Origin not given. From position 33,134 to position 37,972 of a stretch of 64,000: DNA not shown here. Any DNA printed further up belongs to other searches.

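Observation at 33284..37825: Single-polypeptide fusion of a sulfatase with a PVC-type dehydrogenase / HEAT / cytochrome c module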

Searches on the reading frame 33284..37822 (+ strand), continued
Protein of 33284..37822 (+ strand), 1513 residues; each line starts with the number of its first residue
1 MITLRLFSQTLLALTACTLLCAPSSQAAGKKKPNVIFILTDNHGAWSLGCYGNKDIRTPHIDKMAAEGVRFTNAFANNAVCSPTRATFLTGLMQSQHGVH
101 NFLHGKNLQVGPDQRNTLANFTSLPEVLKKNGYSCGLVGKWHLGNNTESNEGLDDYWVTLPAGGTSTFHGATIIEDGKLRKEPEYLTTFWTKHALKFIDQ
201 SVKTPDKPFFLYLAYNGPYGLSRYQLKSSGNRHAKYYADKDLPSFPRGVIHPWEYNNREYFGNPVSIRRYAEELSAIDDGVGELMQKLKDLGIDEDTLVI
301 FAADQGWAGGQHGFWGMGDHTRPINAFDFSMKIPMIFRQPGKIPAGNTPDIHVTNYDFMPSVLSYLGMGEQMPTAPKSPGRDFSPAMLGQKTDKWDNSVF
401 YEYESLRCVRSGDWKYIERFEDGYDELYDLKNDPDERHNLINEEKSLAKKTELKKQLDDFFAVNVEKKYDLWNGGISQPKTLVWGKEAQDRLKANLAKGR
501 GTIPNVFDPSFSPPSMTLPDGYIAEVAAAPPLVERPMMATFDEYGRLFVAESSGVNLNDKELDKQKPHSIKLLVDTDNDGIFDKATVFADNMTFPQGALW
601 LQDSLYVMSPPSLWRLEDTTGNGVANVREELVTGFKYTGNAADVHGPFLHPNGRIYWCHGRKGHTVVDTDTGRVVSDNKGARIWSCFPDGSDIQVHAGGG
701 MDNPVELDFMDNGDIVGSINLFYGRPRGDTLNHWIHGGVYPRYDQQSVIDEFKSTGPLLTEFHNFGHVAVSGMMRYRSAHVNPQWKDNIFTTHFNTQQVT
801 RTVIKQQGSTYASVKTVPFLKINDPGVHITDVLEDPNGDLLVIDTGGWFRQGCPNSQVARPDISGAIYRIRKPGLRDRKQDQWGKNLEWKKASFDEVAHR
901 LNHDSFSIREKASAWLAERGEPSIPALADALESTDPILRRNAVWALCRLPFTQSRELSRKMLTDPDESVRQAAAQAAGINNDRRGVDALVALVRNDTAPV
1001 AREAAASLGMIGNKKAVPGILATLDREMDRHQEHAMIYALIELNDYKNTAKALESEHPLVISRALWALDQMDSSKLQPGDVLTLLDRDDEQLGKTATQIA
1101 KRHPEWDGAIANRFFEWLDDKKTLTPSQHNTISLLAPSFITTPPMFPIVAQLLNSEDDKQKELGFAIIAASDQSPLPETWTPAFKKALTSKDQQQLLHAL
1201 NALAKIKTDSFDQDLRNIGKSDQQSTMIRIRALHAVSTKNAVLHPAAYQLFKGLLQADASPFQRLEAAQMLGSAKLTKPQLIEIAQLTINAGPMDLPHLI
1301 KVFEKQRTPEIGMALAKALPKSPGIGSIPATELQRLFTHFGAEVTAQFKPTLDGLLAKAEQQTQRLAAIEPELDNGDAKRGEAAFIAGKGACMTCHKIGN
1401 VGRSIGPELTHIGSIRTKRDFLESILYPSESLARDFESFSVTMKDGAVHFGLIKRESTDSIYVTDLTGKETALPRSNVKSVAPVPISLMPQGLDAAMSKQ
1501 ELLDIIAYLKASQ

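Call 7: find_homologous_proteins(query=window:33284-37822:+, max_evalue=1e-10)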
Query window:33284-37822:+ (1513 aa): 744 proteins with E <= 1e-10 among 6998 candidates; the best 120 are listed.
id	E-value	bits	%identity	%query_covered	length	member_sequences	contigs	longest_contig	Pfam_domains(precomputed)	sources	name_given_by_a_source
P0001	0.0e+0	3239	90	100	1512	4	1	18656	PF02985.29,PF23500.2,PF13646.13,PF01663.28,PF16347.11,PF00884.29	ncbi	-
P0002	0.0e+0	3121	87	98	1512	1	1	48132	PF02985.29,PF23500.2,PF13646.13,PF01663.28,PF16347.11,PF00884.29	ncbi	-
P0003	0.0e+0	3028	84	99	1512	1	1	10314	PF02985.29,PF23500.2,PF13646.13,PF01663.28,PF16347.11,PF00884.29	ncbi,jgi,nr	ncbi:MAG: sulfatase-like hydrolase/transferase [Verrucomicrobia bacterium]|nr:sulfatase-like hydrola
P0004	0.0e+0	2927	81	99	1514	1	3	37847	PF23500.2,PF13646.13,PF01663.28,PF16347.11,PF00884.29,PF00034.27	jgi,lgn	jgi:putative membrane-bound dehydrogenase-like protein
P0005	0.0e+0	2151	61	99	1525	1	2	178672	PF02985.29,PF23500.2,PF13646.13,PF01663.28,PF16347.11,PF00884.29,PF00034.27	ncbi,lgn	-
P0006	0.0e+0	2023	58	99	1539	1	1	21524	PF23500.2,PF13646.13,PF01663.28,PF16347.11,PF00884.29,PF00034.27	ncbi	-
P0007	0.0e+0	1993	59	97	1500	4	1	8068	PF23500.2,PF13646.13,PF16347.11,PF00884.29,PF00034.27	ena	-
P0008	0.0e+0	1985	58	99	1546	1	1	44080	PF23500.2,PF13646.13,PF16347.11,PF00884.29,PF00034.27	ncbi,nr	ncbi:MAG: sulfatase-like hydrolase/transferase [Verrucomicrobiae bacterium]|nr:sulfatase-like hydrol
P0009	0.0e+0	1967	57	99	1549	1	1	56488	PF23500.2,PF13646.13,PF16347.11,PF00884.29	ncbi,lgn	-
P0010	0.0e+0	1964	57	99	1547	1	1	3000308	PF02985.29,PF23500.2,PF13646.13,PF01663.28,PF16347.11,PF00884.29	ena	-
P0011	0.0e+0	1957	56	99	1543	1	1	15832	PF23500.2,PF13513.13,PF13646.13,PF16347.11,PF00884.29,PF00034.27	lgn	-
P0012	0.0e+0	1941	56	99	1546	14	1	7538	PF02985.29,PF23500.2,PF13646.13,PF01663.28,PF16347.11,PF00884.29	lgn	-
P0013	0.0e+0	1940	57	98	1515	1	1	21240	PF02985.29,PF23500.2,PF13646.13,PF01663.28,PF16347.11,PF00884.29,PF00034.27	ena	-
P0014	0.0e+0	1910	57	98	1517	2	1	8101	PF02985.29,PF23500.2,PF13513.13,PF13646.13,PF16347.11,PF00884.29,PF00034.27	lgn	-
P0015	0.0e+0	1827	54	99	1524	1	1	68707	PF02985.29,PF23500.2,PF13646.13,PF01663.28,PF16347.11,PF00884.29,PF00034.27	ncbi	-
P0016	0.0e+0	1822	54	100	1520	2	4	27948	PF02985.29,PF23500.2,PF13646.13,PF01663.28,PF16347.11,PF00884.29,PF00034.27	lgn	-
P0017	0.0e+0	1821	54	100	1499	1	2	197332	PF23500.2,PF13646.13,PF01663.28,PF16347.11,PF00884.29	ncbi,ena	-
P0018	0.0e+0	1813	53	99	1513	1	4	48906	PF23500.2,PF03130.23,PF13646.13,PF01663.28,PF16347.11,PF00884.29,PF00034.27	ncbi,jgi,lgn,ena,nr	ncbi:MAG: sulfatase-like hydrolase/transferase [Verrucomicrobia bacterium]|nr:sulfatase-like hydrola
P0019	0.0e+0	1809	54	99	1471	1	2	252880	PF23500.2,PF13646.13,PF01663.28,PF16347.11,PF00884.29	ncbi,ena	-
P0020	0.0e+0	1783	53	98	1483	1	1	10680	PF23500.2,PF03130.23,PF13646.13,PF01663.28,PF16347.11,PF00884.29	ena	-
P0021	0.0e+0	1783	52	100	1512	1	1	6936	PF02985.29,PF23500.2,PF03130.23,PF13646.13,PF01663.28,PF16347.11,PF00884.29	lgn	-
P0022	0.0e+0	1782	53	99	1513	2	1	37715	PF02985.29,PF23500.2,PF03130.23,PF13646.13,PF01663.28,PF16347.11,PF00884.29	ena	-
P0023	0.0e+0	1779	52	99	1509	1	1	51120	PF02985.29,PF23500.2,PF13646.13,PF01663.28,PF16347.11,PF00884.29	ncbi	-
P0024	0.0e+0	1765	53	99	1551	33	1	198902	PF23500.2,PF13646.13,PF01663.28,PF16347.11,PF00884.29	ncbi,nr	ncbi:MAG: sulfatase-like hydrolase/transferase [Akkermansiaceae bacterium]|nr:sulfatase-like hydrola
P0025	0.0e+0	1761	52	99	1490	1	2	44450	PF00514.30,PF02985.29,PF23500.2,PF03130.23,PF13513.13,PF13646.13,PF01663.28,PF16347.11,PF00884.29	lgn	-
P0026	0.0e+0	1753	53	98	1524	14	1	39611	PF02985.29,PF23500.2,PF13646.13,PF01663.28,PF16347.11,PF00884.29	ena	-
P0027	0.0e+0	1751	52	99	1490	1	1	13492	PF00514.30,PF02985.29,PF23500.2,PF03130.23,PF13513.13,PF13646.13,PF01663.28,PF16347.11,PF00884.29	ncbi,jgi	ncbi:MAG: putative membrane-bound dehydrogenase-like protein [Verrucomicrobiales bacterium]|jgi:puta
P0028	0.0e+0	1751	53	98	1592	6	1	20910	PF02985.29,PF23500.2,PF03130.23,PF13646.13,PF01663.28,PF16347.11,PF00884.29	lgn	-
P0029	0.0e+0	1719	52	98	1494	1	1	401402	PF02985.29,PF23500.2,PF03130.23,PF13646.13,PF01663.28,PF16347.11,PF00884.29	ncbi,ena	-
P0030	0.0e+0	1642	50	98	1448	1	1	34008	PF23500.2,PF13646.13,PF01663.28,PF16347.11,PF00884.29,PF00034.27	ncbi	ncbi:MAG: sulfatase-like hydrolase/transferase [Verrucomicrobiota bacterium]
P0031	0.0e+0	1625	53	90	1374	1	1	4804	PF00514.30,PF02985.29,PF23500.2,PF03130.23,PF13513.13,PF13646.13,PF16347.11,PF00884.29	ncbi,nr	ncbi:MAG: sulfatase-like hydrolase/transferase, partial [Verrucomicrobia bacterium]|nr:sulfatase-lik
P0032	0.0e+0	1574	48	100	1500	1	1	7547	PF00514.30,PF02985.29,PF23500.2,PF03130.23,PF13646.13,PF01663.28,PF16347.11,PF00884.29,PF00034.27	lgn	-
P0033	0.0e+0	1550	47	98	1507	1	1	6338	PF02985.29,PF23500.2,PF03130.23,PF13646.13,PF01663.28,PF16347.11,PF00884.29,PF00034.27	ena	-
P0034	0.0e+0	1544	46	98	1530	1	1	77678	PF02985.29,PF23500.2,PF03130.23,PF13646.13,PF01663.28,PF16347.11,PF00884.29,PF00034.27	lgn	-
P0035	0.0e+0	1519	60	57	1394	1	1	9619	PF23500.2,PF01663.28,PF16347.11,PF00884.29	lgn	-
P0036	0.0e+0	1515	45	100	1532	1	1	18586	PF02985.29,PF23500.2,PF03130.23,PF13513.13,PF13646.13,PF01663.28,PF16347.11,PF00884.29,PF00034.27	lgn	-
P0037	0.0e+0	1514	46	99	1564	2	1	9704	PF23500.2,PF03130.23,PF13646.13,PF01663.28,PF16347.11,PF00884.29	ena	-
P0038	0.0e+0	1510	48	99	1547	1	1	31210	PF23500.2,PF03130.23,PF13646.13,PF01663.28,PF16347.11,PF00884.29,PF00034.27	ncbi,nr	ncbi:sulfatase-like hydrolase/transferase [bacterium]|nr:sulfatase-like hydrolase/transferase [bacte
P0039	0.0e+0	1509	45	99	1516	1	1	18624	PF02985.29,PF23500.2,PF13513.13,PF13646.13,PF01663.28,PF16347.11,PF00884.29,PF00034.27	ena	-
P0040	0.0e+0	1508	46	99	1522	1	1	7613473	PF23500.2,PF13646.13,PF01663.28,PF16347.11,PF00884.29,PF00034.27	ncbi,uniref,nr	ncbi:Arylsulfatase precursor [Planctomycetes bacterium Pan216]|uniref:Arylsulfatase n=1 Tax=Kolteria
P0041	0.0e+0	1508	47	98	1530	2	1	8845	PF23500.2,PF13646.13,PF01663.28,PF16347.11,PF00884.29,PF00034.27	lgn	-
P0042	0.0e+0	1495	46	99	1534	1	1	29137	PF23500.2,PF13646.13,PF01663.28,PF16347.11,PF00884.29,PF00034.27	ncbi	-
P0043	0.0e+0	1495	47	98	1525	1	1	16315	PF02985.29,PF23500.2,PF03130.23,PF13513.13,PF13646.13,PF01663.28,PF16347.11,PF00884.29,PF00034.27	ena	-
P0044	0.0e+0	1495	45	99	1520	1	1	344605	PF23500.2,PF03130.23,PF13646.13,PF01663.28,PF16347.11,PF00884.29,PF00034.27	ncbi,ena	-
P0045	0.0e+0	1494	45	99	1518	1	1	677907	PF23500.2,PF03130.23,PF13646.13,PF01663.28,PF16347.11,PF00884.29,PF00034.27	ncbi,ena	-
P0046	0.0e+0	1493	46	99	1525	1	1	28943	PF02985.29,PF23500.2,PF13646.13,PF01663.28,PF16347.11,PF00884.29,PF00034.27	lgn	-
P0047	0.0e+0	1489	46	98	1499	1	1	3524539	PF00514.30,PF02985.29,PF23500.2,PF13646.13,PF01663.28,PF16347.11,PF00884.29,PF00034.27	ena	-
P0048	0.0e+0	1480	46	99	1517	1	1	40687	PF23500.2,PF13646.13,PF01663.28,PF16347.11,PF00884.29,PF00034.27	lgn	-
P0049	0.0e+0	1479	43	74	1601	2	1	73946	PF00514.30,PF02985.29,PF23500.2,PF03130.23,PF13646.13,PF01663.28,PF16347.11,PF00884.29,PF00034.27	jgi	-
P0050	0.0e+0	1477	45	99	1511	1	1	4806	PF23500.2,PF13646.13,PF01663.28,PF16347.11,PF00884.29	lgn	-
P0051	0.0e+0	1477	45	100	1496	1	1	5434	PF02985.29,PF23500.2,PF13646.13,PF01663.28,PF16347.11,PF00884.29,PF00034.27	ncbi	-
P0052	0.0e+0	1475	45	99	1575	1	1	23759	PF23500.2,PF13646.13,PF01663.28,PF16347.11,PF00884.29,PF00034.27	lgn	-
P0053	0.0e+0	1472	46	100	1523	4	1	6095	PF23500.2,PF03130.23,PF13646.13,PF01663.28,PF16347.11,PF00884.29,PF00034.27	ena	-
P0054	0.0e+0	1470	46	99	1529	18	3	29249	PF02985.29,PF23500.2,PF13513.13,PF13646.13,PF01663.28,PF16347.11,PF00884.29,PF00034.27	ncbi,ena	-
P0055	0.0e+0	1470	46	99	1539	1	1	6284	PF23500.2,PF03130.23,PF13646.13,PF01663.28,PF16347.11,PF00884.29,PF00034.27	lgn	-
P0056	0.0e+0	1470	45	98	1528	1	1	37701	PF23500.2,PF13646.13,PF01663.28,PF16347.11,PF00884.29,PF00034.27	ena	-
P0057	0.0e+0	1469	45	99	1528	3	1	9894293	PF00514.30,PF02985.29,PF23500.2,PF13513.13,PF13442.12,PF13646.13,PF01663.28,PF16347.11,PF00884.29,PF00034.27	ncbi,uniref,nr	ncbi:Arylsulfatase precursor [Stieleria maiorica]|uniref:Arylsulfatase n=1 Tax=Stieleria maiorica Ta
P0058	0.0e+0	1462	44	99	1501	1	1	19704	PF00514.30,PF02985.29,PF23500.2,PF03130.23,PF13513.13,PF13646.13,PF01663.28,PF16347.11,PF00884.29,PF00034.27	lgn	-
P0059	0.0e+0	1460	45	100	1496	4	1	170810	PF02985.29,PF23500.2,PF13646.13,PF01663.28,PF16347.11,PF00884.29,PF00034.27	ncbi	-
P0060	0.0e+0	1459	46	98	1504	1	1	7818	PF02985.29,PF23500.2,PF13646.13,PF01663.28,PF16347.11,PF00884.29,PF00034.27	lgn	-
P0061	0.0e+0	1456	45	99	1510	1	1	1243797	PF02985.29,PF23500.2,PF03130.23,PF13646.13,PF01663.28,PF16347.11,PF00884.29,PF00034.27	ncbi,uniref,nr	ncbi:PVC-type heme-binding CxxCH protein [Thalassoroseus pseudoceratinae]|uniref:PVC-type heme-bindi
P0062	0.0e+0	1456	45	98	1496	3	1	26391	PF02985.29,PF23500.2,PF03130.23,PF13513.13,PF13646.13,PF01663.28,PF16347.11,PF00884.29,PF00034.27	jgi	jgi:putative membrane-bound dehydrogenase-like protein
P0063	0.0e+0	1456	45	99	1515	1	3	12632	PF00514.30,PF02985.29,PF23500.2,PF03130.23,PF13513.13,PF13646.13,PF01663.28,PF16347.11,PF00884.29,PF00034.27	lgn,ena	-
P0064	0.0e+0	1454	44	100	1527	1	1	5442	PF02985.29,PF23500.2,PF13646.13,PF01663.28,PF16347.11,PF00884.29,PF00034.27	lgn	-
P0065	0.0e+0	1453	45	98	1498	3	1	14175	PF02985.29,PF23500.2,PF03130.23,PF20168.5,PF13513.13,PF13646.13,PF01663.28,PF16347.11,PF00884.29,PF00034.27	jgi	jgi:putative heme-binding domain-containing protein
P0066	0.0e+0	1452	44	99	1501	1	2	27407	PF02985.29,PF23500.2,PF13646.13,PF01663.28,PF16347.11,PF00884.29,PF00034.27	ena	-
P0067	0.0e+0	1452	44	99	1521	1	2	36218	PF00514.30,PF02985.29,PF23500.2,PF03130.23,PF13513.13,PF13646.13,PF01663.28,PF16347.11,PF00884.29,PF00034.27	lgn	-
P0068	0.0e+0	1451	45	98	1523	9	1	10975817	PF02985.29,PF23500.2,PF13646.13,PF01663.28,PF16347.11,PF00884.29,PF00034.27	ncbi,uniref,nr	ncbi:Arylsulfatase [Stieleria neptunia]|uniref:Arylsulfatase n=1 Tax=Stieleria neptunia TaxID=252797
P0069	0.0e+0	1442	44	100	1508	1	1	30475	PF02985.29,PF23500.2,PF13646.13,PF01663.28,PF16347.11,PF00884.29,PF00034.27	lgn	-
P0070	0.0e+0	1442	45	99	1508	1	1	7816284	PF23500.2,PF13646.13,PF01663.28,PF16347.11,PF00884.29,PF00034.27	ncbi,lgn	-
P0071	0.0e+0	1440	44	100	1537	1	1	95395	PF02985.29,PF23500.2,PF13513.13,PF13646.13,PF01663.28,PF16347.11,PF00884.29,PF00034.27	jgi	-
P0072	0.0e+0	1440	45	100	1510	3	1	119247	PF23500.2,PF13646.13,PF01663.28,PF16347.11,PF00884.29,PF00034.27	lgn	-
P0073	0.0e+0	1439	45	99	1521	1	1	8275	PF02985.29,PF23500.2,PF13646.13,PF01663.28,PF16347.11,PF00884.29,PF00034.27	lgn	-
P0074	0.0e+0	1438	44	98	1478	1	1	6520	PF23500.2,PF03130.23,PF13646.13,PF01663.28,PF16347.11,PF00884.29,PF00034.27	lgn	-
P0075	0.0e+0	1437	44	100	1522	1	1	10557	PF00514.30,PF02985.29,PF23500.2,PF13513.13,PF13646.13,PF01663.28,PF16347.11,PF00884.29,PF00034.27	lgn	-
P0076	0.0e+0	1436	44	100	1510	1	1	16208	PF02985.29,PF23500.2,PF13513.13,PF13646.13,PF01663.28,PF16347.11,PF00884.29,PF00034.27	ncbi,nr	ncbi:MAG: sulfatase-like hydrolase/transferase [Pirellulaceae bacterium]|nr:sulfatase-like hydrolase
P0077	0.0e+0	1435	45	98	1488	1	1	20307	PF23500.2,PF13513.13,PF13646.13,PF01663.28,PF16347.11,PF00884.29,PF00034.27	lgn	-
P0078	0.0e+0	1433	45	99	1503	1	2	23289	PF23500.2,PF13646.13,PF01663.28,PF16347.11,PF00884.29,PF00034.27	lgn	-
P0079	0.0e+0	1431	45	98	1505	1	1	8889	PF02985.29,PF23500.2,PF03130.23,PF13646.13,PF01663.28,PF16347.11,PF00884.29,PF00034.27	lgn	-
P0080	0.0e+0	1430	45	99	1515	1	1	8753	PF02985.29,PF23500.2,PF13513.13,PF13646.13,PF01663.28,PF16347.11,PF00884.29,PF00034.27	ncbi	ncbi:MAG: PVC-type heme-binding CxxCH protein [Pirellulaceae bacterium]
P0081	0.0e+0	1424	44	98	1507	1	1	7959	PF02985.29,PF23500.2,PF13646.13,PF01663.28,PF16347.11,PF00884.29,PF00034.27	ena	-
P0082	0.0e+0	1424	44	99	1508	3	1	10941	PF12717.14,PF00514.30,PF02985.29,PF23500.2,PF13513.13,PF13646.13,PF01663.28,PF16347.11,PF00884.29,PF00034.27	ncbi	-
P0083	0.0e+0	1424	45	99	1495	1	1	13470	PF00514.30,PF23500.2,PF13513.13,PF13646.13,PF01663.28,PF16347.11,PF00884.29,PF00034.27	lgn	-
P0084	0.0e+0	1423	44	100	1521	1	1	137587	PF00514.30,PF02985.29,PF23500.2,PF03130.23,PF13646.13,PF01663.28,PF16347.11,PF00884.29,PF00034.27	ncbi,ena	-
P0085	0.0e+0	1422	44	99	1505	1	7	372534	PF23500.2,PF13646.13,PF01663.28,PF16347.11,PF00884.29,PF00034.27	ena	-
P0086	0.0e+0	1422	43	99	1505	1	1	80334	PF23500.2,PF13646.13,PF01663.28,PF16347.11,PF00884.29,PF00034.27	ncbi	-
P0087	0.0e+0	1421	44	98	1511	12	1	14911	PF23500.2,PF13646.13,PF01663.28,PF16347.11,PF00884.29,PF00034.27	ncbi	ncbi:MAG: PVC-type heme-binding CxxCH protein [Pirellulaceae bacterium]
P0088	0.0e+0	1418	49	86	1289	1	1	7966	PF02985.29,PF23500.2,PF03130.23,PF13646.13,PF01663.28,PF16347.11,PF00884.29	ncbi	-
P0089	0.0e+0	1417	44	99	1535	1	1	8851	PF02985.29,PF23500.2,PF03130.23,PF13646.13,PF01663.28,PF16347.11,PF00884.29,PF00034.27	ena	-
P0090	0.0e+0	1417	45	100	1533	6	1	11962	PF23500.2,PF13646.13,PF01663.28,PF16347.11,PF00884.29,PF00034.27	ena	-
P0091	0.0e+0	1416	44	99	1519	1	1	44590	PF02985.29,PF23500.2,PF03130.23,PF13513.13,PF13646.13,PF01663.28,PF16347.11,PF00884.29,PF00034.27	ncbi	-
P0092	0.0e+0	1416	44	99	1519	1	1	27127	PF02985.29,PF23500.2,PF13513.13,PF13646.13,PF01663.28,PF16347.11,PF00884.29,PF00034.27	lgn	-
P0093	0.0e+0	1416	45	99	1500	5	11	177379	PF02985.29,PF23500.2,PF13513.13,PF13646.13,PF01663.28,PF16347.11,PF00884.29,PF00034.27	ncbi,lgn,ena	-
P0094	0.0e+0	1414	44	100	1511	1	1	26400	PF02985.29,PF23500.2,PF03130.23,PF13646.13,PF01663.28,PF16347.11,PF00884.29,PF00034.27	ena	-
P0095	0.0e+0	1414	44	99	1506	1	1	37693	PF02985.29,PF23500.2,PF03130.23,PF13513.13,PF13646.13,PF01663.28,PF16347.11,PF00884.29,PF00034.27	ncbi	-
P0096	0.0e+0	1412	43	99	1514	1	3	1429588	PF23500.2,PF13646.13,PF01663.28,PF16347.11,PF00884.29,PF00034.27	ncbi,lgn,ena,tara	tara:strand:- start:805760 stop:810304 length:4545 start_codon:yes stop_codon:yes gene_type:complete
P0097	0.0e+0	1412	44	99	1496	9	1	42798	PF23500.2,PF13646.13,PF01663.28,PF16347.11,PF00884.29,PF00034.27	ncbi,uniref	ncbi:PVC-type heme-binding CxxCH protein [Rosistilla oblonga]|uniref:PVC-type heme-binding CxxCH pro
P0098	0.0e+0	1412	44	99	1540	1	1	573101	PF02985.29,PF23500.2,PF13646.13,PF01663.28,PF16347.11,PF00884.29,PF00034.27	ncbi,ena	-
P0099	0.0e+0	1411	44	99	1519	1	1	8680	PF02985.29,PF23500.2,PF13513.13,PF13646.13,PF01663.28,PF16347.11,PF00884.29,PF00034.27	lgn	-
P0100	0.0e+0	1411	44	99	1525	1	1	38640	PF12717.14,PF02985.29,PF23500.2,PF03130.23,PF13513.13,PF13646.13,PF01663.28,PF16347.11,PF00884.29,PF00034.27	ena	-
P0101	0.0e+0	1408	44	98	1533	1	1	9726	PF02985.29,PF23500.2,PF13646.13,PF01663.28,PF16347.11,PF00884.29,PF00034.27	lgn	-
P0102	0.0e+0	1408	45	99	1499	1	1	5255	PF02985.29,PF23500.2,PF13646.13,PF01663.28,PF16347.11,PF00884.29,PF00034.27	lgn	-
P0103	0.0e+0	1407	44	99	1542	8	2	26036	PF23500.2,PF13646.13,PF01663.28,PF16347.11,PF00884.29,PF00034.27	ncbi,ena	-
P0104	0.0e+0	1406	44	100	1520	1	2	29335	PF02985.29,PF23500.2,PF13646.13,PF01663.28,PF16347.11,PF00884.29,PF00034.27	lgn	-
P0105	0.0e+0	1405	44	98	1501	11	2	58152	PF02985.29,PF23500.2,PF13646.13,PF01663.28,PF16347.11,PF00884.29,PF00034.27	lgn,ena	-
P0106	0.0e+0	1402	44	98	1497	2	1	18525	PF02985.29,PF23500.2,PF13646.13,PF01663.28,PF16347.11,PF00884.29,PF00034.27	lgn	-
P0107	0.0e+0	1402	44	100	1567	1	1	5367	PF02985.29,PF23500.2,PF13646.13,PF01663.28,PF16347.11,PF00884.29,PF00034.27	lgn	-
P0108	0.0e+0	1400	44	99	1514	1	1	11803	PF00514.30,PF23500.2,PF13646.13,PF01663.28,PF16347.11,PF00884.29,PF00034.27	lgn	-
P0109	0.0e+0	1398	44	98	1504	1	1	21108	PF02985.29,PF23500.2,PF13646.13,PF01663.28,PF16347.11,PF00884.29,PF00034.27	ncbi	ncbi:MAG: PVC-type heme-binding CxxCH protein [Rubripirellula sp.]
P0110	0.0e+0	1397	44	98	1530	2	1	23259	PF23500.2,PF13646.13,PF01663.28,PF16347.11,PF00884.29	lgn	-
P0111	0.0e+0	1395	43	97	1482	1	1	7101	PF02985.29,PF23500.2,PF13513.13,PF13646.13,PF01663.28,PF16347.11,PF00884.29,PF00034.27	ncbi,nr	ncbi:MAG: sulfatase-like hydrolase/transferase, partial [Planctomycetales bacterium]|nr:sulfatase-li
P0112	0.0e+0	1393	43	98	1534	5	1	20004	PF12717.14,PF02985.29,PF23500.2,PF13646.13,PF01663.28,PF16347.11,PF00884.29,PF00034.27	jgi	jgi:putative membrane-bound dehydrogenase-like protein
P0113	0.0e+0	1392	44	99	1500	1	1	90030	PF02985.29,PF23500.2,PF13513.13,PF13646.13,PF01663.28,PF16347.11,PF00884.29,PF00034.27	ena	-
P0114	0.0e+0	1391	44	98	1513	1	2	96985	PF23500.2,PF13646.13,PF01663.28,PF16347.11,PF00884.29,PF00034.27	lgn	-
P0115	0.0e+0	1391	43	98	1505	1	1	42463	PF23500.2,PF13513.13,PF13646.13,PF01663.28,PF16347.11,PF00884.29,PF00034.27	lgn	-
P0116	0.0e+0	1390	43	99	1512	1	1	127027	PF02985.29,PF23500.2,PF13513.13,PF13646.13,PF01663.28,PF16347.11,PF00884.29,PF00034.27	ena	-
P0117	0.0e+0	1384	44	99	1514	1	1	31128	PF00514.30,PF23500.2,PF13646.13,PF01663.28,PF16347.11,PF00884.29,PF00034.27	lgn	-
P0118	0.0e+0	1384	43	99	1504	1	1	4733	PF12717.14,PF23500.2,PF13646.13,PF01663.28,PF16347.11,PF00884.29,PF00034.27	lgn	-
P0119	0.0e+0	1382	43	98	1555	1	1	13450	PF23500.2,PF03130.23,PF13646.13,PF01663.28,PF16347.11,PF00884.29,PF00034.27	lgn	-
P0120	0.0e+0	1382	42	100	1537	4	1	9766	PF02985.29,PF23500.2,PF13646.13,PF01663.28,PF16347.11,PF00884.29,PF00034.27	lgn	-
